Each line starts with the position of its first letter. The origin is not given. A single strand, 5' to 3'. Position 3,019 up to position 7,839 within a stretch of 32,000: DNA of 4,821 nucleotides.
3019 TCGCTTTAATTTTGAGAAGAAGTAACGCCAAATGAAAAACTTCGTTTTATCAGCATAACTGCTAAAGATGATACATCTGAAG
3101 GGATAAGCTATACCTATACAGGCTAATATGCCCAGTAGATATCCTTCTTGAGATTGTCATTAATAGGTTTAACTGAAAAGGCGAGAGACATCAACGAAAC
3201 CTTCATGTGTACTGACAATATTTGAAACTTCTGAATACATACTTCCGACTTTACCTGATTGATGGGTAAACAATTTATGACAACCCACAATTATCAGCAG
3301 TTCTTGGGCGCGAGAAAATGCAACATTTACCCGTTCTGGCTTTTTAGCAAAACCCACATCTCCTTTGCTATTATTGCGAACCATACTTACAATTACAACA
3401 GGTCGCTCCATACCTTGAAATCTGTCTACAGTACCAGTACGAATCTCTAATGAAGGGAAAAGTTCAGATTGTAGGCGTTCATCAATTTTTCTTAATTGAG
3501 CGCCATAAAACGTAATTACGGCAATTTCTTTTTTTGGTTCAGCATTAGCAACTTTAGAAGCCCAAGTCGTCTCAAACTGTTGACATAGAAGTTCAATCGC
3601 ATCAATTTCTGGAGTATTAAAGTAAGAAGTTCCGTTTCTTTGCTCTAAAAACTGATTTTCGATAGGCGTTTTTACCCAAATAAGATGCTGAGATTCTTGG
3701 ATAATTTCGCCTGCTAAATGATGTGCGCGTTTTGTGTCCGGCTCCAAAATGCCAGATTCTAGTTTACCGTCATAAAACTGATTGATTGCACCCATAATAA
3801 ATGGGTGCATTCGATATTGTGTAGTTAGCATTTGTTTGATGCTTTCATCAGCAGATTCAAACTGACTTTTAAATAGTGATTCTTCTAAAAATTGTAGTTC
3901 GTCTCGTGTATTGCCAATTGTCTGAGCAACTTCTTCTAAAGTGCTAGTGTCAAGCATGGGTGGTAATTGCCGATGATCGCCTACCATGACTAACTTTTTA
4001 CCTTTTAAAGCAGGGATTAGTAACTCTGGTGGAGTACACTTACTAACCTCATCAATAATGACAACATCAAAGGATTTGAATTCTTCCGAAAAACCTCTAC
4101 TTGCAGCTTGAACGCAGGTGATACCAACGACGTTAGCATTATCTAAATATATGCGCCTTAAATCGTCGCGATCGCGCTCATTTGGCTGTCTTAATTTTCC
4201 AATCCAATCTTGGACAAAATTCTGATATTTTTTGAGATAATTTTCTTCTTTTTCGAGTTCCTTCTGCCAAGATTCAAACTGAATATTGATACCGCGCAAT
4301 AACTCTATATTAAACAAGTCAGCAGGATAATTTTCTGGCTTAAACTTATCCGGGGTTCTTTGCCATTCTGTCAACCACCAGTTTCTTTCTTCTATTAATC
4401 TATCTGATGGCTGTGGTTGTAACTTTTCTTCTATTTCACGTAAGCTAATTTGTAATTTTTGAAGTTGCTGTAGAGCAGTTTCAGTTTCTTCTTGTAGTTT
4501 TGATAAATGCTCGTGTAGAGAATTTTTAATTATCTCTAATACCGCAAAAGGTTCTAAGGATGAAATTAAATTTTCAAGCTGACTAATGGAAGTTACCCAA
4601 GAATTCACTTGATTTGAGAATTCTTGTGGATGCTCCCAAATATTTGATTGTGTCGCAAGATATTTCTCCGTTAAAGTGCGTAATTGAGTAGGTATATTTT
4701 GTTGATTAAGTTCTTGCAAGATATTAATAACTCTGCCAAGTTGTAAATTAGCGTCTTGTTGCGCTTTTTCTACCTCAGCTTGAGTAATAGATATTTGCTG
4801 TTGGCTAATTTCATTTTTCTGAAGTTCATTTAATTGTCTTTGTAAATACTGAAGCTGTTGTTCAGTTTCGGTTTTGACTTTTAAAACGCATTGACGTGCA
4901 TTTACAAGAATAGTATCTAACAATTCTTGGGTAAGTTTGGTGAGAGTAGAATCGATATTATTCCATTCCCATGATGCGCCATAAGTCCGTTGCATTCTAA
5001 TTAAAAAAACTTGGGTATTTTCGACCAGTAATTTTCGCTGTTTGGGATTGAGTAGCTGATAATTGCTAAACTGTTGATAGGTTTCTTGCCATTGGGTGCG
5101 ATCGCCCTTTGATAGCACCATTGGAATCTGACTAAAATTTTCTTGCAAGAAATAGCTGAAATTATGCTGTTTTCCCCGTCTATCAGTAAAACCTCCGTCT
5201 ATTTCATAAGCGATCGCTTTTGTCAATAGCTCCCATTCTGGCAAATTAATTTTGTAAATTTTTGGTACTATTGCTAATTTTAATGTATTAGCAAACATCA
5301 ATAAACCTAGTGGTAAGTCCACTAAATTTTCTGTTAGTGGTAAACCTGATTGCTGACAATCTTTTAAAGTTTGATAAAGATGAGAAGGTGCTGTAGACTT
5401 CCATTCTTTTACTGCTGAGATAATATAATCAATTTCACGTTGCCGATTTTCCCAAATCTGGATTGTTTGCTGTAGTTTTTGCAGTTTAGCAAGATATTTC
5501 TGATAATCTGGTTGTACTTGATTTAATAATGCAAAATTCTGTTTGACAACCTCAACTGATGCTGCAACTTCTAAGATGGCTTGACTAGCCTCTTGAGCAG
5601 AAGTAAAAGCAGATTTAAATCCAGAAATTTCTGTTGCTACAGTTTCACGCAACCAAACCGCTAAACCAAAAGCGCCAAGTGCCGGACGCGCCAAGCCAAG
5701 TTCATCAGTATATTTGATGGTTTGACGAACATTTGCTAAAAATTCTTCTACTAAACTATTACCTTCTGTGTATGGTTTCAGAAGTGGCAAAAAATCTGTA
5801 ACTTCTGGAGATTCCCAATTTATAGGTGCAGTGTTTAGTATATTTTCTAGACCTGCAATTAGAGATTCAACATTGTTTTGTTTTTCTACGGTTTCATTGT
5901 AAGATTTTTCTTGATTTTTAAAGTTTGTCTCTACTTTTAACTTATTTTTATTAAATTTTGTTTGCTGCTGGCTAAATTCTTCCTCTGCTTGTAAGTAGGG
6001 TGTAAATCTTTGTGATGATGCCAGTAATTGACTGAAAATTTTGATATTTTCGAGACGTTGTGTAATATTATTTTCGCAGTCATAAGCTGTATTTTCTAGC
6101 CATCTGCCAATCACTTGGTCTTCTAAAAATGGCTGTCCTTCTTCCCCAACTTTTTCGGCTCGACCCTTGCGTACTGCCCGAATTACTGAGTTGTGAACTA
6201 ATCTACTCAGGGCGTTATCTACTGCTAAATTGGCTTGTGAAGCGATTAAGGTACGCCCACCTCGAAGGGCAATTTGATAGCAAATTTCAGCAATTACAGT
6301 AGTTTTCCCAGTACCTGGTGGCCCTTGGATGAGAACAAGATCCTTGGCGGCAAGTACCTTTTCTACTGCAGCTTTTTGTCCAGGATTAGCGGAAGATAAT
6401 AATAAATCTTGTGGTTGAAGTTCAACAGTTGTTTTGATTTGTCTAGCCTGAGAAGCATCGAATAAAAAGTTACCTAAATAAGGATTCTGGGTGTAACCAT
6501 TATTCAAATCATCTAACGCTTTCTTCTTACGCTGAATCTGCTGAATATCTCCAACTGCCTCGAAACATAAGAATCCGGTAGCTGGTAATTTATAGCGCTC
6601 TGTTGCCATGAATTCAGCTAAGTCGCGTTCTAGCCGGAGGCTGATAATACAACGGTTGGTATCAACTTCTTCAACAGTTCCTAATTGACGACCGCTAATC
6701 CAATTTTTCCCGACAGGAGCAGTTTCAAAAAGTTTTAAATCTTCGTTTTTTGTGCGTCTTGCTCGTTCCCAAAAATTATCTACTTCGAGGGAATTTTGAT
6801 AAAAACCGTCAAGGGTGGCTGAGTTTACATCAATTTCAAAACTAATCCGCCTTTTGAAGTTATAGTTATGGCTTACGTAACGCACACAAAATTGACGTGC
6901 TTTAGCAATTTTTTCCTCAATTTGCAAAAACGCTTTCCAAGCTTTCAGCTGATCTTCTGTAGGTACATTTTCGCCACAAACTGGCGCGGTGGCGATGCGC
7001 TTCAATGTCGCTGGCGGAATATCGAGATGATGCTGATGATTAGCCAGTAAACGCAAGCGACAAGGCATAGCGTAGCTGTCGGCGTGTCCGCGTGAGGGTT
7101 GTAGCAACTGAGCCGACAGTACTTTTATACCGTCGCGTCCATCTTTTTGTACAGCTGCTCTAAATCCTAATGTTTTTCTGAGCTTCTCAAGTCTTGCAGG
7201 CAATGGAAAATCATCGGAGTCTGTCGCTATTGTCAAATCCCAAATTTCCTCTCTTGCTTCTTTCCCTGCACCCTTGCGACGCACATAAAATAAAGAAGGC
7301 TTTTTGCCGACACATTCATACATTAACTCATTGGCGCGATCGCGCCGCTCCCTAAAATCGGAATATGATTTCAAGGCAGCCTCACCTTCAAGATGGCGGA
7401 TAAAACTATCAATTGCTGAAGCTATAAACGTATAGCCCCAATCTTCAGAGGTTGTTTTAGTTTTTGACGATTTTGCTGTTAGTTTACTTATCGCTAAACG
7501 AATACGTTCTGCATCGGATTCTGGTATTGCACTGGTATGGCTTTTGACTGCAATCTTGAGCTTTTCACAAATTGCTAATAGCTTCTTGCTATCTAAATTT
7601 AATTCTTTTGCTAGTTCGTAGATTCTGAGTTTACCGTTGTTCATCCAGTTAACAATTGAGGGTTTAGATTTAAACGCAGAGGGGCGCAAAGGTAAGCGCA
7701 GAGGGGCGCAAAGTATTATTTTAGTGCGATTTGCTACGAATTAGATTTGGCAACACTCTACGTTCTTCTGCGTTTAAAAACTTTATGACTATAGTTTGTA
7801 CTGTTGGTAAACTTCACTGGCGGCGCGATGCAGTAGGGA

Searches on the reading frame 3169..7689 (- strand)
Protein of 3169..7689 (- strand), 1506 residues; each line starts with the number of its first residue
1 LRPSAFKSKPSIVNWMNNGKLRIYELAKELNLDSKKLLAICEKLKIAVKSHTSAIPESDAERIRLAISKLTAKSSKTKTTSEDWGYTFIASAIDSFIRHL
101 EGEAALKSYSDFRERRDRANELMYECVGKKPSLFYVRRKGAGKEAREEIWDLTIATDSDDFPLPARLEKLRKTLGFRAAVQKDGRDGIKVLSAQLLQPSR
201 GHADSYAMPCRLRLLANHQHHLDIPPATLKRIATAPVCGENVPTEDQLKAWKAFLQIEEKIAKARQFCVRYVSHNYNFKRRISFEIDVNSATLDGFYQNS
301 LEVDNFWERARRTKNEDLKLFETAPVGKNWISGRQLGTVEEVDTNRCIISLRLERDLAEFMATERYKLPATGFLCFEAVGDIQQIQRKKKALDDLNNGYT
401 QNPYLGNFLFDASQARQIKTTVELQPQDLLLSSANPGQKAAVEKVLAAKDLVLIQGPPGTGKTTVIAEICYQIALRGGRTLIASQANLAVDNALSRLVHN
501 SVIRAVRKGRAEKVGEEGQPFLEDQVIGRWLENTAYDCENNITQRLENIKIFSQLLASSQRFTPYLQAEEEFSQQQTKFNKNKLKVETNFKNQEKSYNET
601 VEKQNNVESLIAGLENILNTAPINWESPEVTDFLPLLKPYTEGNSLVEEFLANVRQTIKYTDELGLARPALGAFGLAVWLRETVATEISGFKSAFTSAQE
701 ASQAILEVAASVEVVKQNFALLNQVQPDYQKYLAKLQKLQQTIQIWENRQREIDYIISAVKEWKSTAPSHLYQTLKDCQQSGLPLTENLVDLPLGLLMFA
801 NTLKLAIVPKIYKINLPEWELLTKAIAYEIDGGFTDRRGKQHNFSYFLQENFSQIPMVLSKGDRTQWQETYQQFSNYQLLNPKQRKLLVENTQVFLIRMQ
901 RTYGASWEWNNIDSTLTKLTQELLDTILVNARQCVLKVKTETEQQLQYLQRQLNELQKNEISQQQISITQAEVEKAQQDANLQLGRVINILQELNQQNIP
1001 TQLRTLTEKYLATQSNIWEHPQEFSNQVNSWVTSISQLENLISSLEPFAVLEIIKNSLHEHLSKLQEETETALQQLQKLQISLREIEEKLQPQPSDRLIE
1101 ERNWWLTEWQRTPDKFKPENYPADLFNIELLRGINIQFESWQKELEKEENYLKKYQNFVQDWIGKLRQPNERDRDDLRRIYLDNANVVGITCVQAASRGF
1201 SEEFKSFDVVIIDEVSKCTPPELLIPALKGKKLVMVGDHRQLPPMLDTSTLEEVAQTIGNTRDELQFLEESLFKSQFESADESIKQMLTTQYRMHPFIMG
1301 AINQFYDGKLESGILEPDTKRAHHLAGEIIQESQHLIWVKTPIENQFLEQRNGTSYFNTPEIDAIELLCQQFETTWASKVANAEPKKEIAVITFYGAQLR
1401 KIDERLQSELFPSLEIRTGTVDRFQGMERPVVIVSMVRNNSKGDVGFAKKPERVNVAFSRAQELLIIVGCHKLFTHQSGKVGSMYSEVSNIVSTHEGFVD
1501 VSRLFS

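Call 6: search_protein_families(library=pfam, proteins=[window:3169-7689:-], max_evalue=0.1)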
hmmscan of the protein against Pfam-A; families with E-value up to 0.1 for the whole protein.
window:3169-7689:- (1506 aa): 26 families (the best 25 are shown)
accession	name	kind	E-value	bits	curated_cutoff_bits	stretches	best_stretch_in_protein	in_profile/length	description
PF13087.12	AAA_12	-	1.2e-47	162.5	27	1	1268-1471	1-194/195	AAA domain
PF13086.12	AAA_11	-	1.7e-43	149.7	27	2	1055-1246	111-254/257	AAA domain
PF13604.12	AAA_30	-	1.6e-12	48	27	2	434-490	2-59/191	AAA domain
PF13245.12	AAA_19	-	1.3e-10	42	25.1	2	438-492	1-56/134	AAA domain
PF04760.21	IF2_N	-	1.5e-09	37.9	25.3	1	19-65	2-48/53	Translation initiation factor IF-2, N-terminal region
PF01443.25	Viral_helicase1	-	2.5e-07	31.2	21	0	1386-1468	157-227/228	Viral superfamily 1 RNA helicase core domain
PF13481.12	AAA_25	-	1.2e-05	25.5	27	1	430-481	14-64/195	AAA domain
PF13191.12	AAA_16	-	2.3e-05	25.4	32.6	1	442-527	16-103/167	AAA ATPase domain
PF20720.3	nSTAND3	-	0.00011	22.3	27.2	1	442-484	10-46/155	Novel STAND NTPase 3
PF00270.35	DEAD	-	0.00078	19.6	26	1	435-482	1-50/167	DEAD/DEAH box helicase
PF25199.1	nSTAND_NTPase5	-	0.0013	19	34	1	447-484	39-76/145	Novel STAND NTPase 5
PF00004.35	AAA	-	0.0042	18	21.2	1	452-474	1-23/131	ATPase family associated with various cellular activities (AAA)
PF04851.21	ResIII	-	0.0079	16.6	22.5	1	435-481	5-57/164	Type III restriction enzyme, res subunit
PF02562.22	PhoH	-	0.01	15.8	27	1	434-466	5-36/205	PhoH-like protein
PF07728.20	AAA_5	-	0.012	16.1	22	0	452-474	2-24/139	AAA domain (dynein-related subfamily)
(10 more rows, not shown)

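Call 7: search_protein_families(library=padloc, proteins=[window:3169-7689:-], max_evalue=0.1)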
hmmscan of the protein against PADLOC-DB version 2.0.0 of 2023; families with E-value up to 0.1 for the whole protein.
window:3169-7689:- (1506 aa): 10 families
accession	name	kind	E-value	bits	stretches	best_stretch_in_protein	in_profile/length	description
PDLC03920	MkoA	-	5.3e-114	380.6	2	1013-1483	721-1082/1112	-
PDLC03921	MkoA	-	1.1e-108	362.7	2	1022-1491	1133-1589/1607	-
PDLC03924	MkoC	-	5.8e-35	118.7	2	882-1480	372-953/1136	-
PDLC05009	PDC-S37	-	3.1e-12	43.1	2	1206-1406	937-1112/1550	-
PDLC04140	mad8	-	4.3e-08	31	1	441-492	19-69/314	mads_8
PDLC02194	Hhe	-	3e-07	26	1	1206-1245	1380-1419/1911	-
PDLC02895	DpdJ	-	8.6e-06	20.8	1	1390-1474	372-457/2112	DpdJ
PDLC01148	RecD_like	-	3.9e-05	20.1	1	1205-1246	402-446/719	RecD/Tra ATPase fused to N-terminal HHH domain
PDLC00136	GajB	-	0.00045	17.2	1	443-498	11-68/570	UrvD helicase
PDLC00915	TRIP13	-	0.0073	13.7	1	444-474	58-88/302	TRIP13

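Call 10: find_encoding_contigs(protein=window:3169-7644:-, flank=10000, max_places=4)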
Protein window:3169-7644:- (1491 aa): 23 contigs read that carry it; 4 places shown.
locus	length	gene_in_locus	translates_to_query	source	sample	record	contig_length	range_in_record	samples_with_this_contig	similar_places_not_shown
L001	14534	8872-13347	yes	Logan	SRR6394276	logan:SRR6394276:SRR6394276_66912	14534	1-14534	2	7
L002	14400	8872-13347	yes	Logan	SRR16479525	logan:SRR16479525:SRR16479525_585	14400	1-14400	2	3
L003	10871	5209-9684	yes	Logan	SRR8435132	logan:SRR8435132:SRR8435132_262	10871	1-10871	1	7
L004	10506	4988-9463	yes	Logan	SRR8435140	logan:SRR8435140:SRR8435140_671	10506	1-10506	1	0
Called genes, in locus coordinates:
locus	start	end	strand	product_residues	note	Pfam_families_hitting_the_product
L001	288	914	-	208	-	PF04313:HSDR_N (weak)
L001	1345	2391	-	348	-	PF00069:Pkinase, PF07714:PK_Tyr_Ser-Thr, PF01636:APH (faint)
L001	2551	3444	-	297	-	PF00561:Abhydrolase_1, PF12146:Hydrolase_4, PF12697:Abhydrolase_6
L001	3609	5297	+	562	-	PF00395:SLH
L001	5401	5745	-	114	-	PF00903:Glyoxalase (weak)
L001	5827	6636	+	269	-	PF13483:Lactamase_B_3, PF12706:Lactamase_B_2 (weak)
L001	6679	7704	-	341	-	PF21088:MS_channel_1st, PF00924:MS_channel_2nd, PF21082:MS_channel_3rd (weak)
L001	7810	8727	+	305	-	PF00850:Hist_deacetyl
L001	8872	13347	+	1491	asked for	PF04760:IF2_N, PF13086:AAA_11, PF13481:AAA_25 (faint), PF13604:AAA_30, PF01443:Viral_helicase1 (faint), PF13245:AAA_19 (faint), PF13086:AAA_11, PF13087:AAA_12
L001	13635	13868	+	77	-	-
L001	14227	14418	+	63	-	-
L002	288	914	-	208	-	PF04313:HSDR_N (weak)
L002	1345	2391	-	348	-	PF00069:Pkinase, PF07714:PK_Tyr_Ser-Thr, PF01636:APH (faint)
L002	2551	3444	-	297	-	PF00561:Abhydrolase_1, PF12146:Hydrolase_4, PF12697:Abhydrolase_6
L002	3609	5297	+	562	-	PF00395:SLH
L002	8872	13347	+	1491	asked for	PF04760:IF2_N, PF13086:AAA_11, PF13481:AAA_25 (faint), PF13604:AAA_30, PF01443:Viral_helicase1 (faint), PF13245:AAA_19 (faint), PF13086:AAA_11, PF13087:AAA_12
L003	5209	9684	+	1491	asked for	PF04760:IF2_N, PF13086:AAA_11, PF13481:AAA_25 (faint), PF13604:AAA_30, PF01443:Viral_helicase1 (faint), PF13245:AAA_19 (faint), PF13086:AAA_11, PF13087:AAA_12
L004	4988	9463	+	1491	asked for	PF04760:IF2_N, PF13086:AAA_11, PF13481:AAA_25 (faint), PF13604:AAA_30, PF01443:Viral_helicase1 (faint), PF13245:AAA_19 (faint), PF13086:AAA_11, PF13087:AAA_12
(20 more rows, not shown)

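Call 56: search_protein_families(library=ncbifam, proteins=[window:3169-7644:-], max_evalue=0.01)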
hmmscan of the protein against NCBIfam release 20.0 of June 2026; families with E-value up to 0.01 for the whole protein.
window:3169-7644:- (1491 aa): 11 families
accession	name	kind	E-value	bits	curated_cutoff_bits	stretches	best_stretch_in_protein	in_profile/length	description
TIGR00376.1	TIGR00376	hypoth_equivalog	2.3e-68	231.2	348.9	2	1178-1460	350-615/639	IGHMBP2 family helicase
NF040671.1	PLuB_AAA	exception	7.1e-45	152.9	999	2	1190-1457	961-1233/1256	PLuB system helicase-like protein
NF008170.0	PRK10917.2-4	equivalog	3.9e-12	44.9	975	1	800-934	7-136/826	ATP-dependent DNA helicase RecG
NF058533.1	antiphage_ProA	equivalog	1.5e-09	35.9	1500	2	1188-1241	1300-1350/1903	anti-phage protein ProA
TIGR01447.1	recD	equivalog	3.5e-07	29.2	310.15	2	1187-1252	258-326/597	exodeoxyribonuclease V subunit alpha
NF042953.1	Hhe_antiphage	equivalog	1.1e-06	26.4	2000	1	1191-1229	1281-1319/1797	DUF4011 domain-containing anti-phage protein Hhe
TIGR01448.2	helicase_RecD2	equivalog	5.3e-06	24.9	500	1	419-463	317-360/713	SF1B family DNA helicase RecD2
TIGR02173.1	cyt_kin_arch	equivalog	0.00074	19.6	102.1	1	437-522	3-91/169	(d)CMP kinase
TIGR02768.1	TraA_Ti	equivalog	0.0019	16.6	590.45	0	422-453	363-394/751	Ti-type conjugative transfer relaxase TraA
TIGR03600.1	phage_DnaB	exception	0.0023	17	498.65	0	431-486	191-247/421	phage replicative helicase, DnaB family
NF010248.0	PRK13695.1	equivalog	0.0072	16.1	156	0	437-458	6-27/180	NTPase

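Call 61: search_solved_structures(query=window:3169-7644:-, max_evalue=0.001)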
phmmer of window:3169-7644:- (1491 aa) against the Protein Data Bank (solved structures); distinct sequences matched with E-value up to 0.001: 30.
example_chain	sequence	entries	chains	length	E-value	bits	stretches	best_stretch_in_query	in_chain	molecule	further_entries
4b3f_X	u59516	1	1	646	4.6e-37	130.3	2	1148-1453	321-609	DNA-BINDING PROTEIN SMUBP-2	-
4b3g_A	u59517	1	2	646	4.6e-37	130.3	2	1148-1453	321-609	DNA-BINDING PROTEIN SMUBP-2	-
2xzo_A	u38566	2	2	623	3.5e-36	127.4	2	1139-1462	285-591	REGULATOR OF NONSENSE TRANSCRIPTS 1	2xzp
2gjk_A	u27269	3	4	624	3.5e-36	127.3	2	1139-1462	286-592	Regulator of nonsense transcripts 1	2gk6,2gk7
6ej5_A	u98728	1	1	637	3.8e-36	127.2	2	1139-1462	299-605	Regulator of nonsense transcripts 1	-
9qwn_A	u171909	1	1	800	5.8e-36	126.6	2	1140-1462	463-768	Isoform 2 of Regulator of nonsense transcripts 1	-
2wjv_A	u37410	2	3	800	8.7e-36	126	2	1139-1462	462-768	REGULATOR OF NONSENSE TRANSCRIPTS 1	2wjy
8rd3_A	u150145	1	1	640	5.9e-34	120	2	1166-1456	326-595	ATP-dependent helicase NAM7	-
2xzl_A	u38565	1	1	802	1.4e-33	118.8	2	1166-1456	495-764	ATP-DEPENDENT HELICASE NAM7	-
9qdq_A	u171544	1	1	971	2.6e-33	117.8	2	1166-1456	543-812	ATP-dependent helicase NAM7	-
5eax_A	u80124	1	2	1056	1e-31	112.6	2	1170-1455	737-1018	DNA replication ATP-dependent helicase/nuclease DNA2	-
5eaw_A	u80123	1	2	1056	1e-31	112.6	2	1170-1455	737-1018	DNA replication ATP-dependent helicase/nuclease DNA2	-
5ean_A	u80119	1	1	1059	1e-31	112.6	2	1170-1455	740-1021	DNA replication ATP-dependent helicase/nuclease DNA2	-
8ftm_A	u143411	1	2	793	1.4e-21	78.9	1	1156-1457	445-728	5'-3' RNA helicase-like protein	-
5mzn_A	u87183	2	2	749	3.8e-21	77.5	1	1176-1456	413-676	Helicase SEN1,Helicase SEN1 | Helicase SEN1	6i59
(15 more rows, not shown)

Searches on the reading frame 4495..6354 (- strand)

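Call 60: search_protein_families(library=pfam, proteins=[window:4495-6354:-], max_evalue=5)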
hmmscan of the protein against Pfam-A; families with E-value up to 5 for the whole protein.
window:4495-6354:- (620 aa): 29 families (the best 25 are shown)
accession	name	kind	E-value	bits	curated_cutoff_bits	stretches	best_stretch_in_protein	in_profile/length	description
PF13086.12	AAA_11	-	1.4e-17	64.8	27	1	3-160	16-193/257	AAA domain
PF13191.12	AAA_16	-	2.1e-05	25.5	32.6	1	6-87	26-104/167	AAA ATPase domain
PF13245.12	AAA_19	-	0.00054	20.6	25.1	1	3-47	10-56/134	AAA domain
PF20720.3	nSTAND3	-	0.00057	20.1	27.2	1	2-43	15-46/155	Novel STAND NTPase 3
PF25199.1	nSTAND_NTPase5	-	0.00096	19.4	34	1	5-39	42-76/145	Novel STAND NTPase 5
PF13604.12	AAA_30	-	0.0013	18.9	27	1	5-46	19-60/191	AAA domain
PF13481.12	AAA_25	-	0.0016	18.5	27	1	2-36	31-64/195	AAA domain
PF00004.35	AAA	-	0.0027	18.6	21.2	1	7-29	1-23/131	ATPase family associated with various cellular activities (AAA)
PF07728.20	AAA_5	-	0.013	15.9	22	1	7-31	2-25/139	AAA domain (dynein-related subfamily)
PF13514.12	AAA_27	-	0.014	15.4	22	1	3-89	25-114/206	AAA domain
PF05729.18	NACHT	-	0.02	15.2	26.7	1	6-30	2-26/167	NACHT domain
PF13671.12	AAA_33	-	0.034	14.9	27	1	6-27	1-22/143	AAA domain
PF06745.19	ATPase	-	0.041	13.7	26.6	1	4-36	19-52/231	KaiC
PF13401.12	AAA_22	-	0.042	14.6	27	1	5-30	6-31/130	AAA domain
PF20030.5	bpMoxR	-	0.046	13.2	27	1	2-29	29-56/205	MoxR domain in the MoxR-vWA-beta-propeller ternary systems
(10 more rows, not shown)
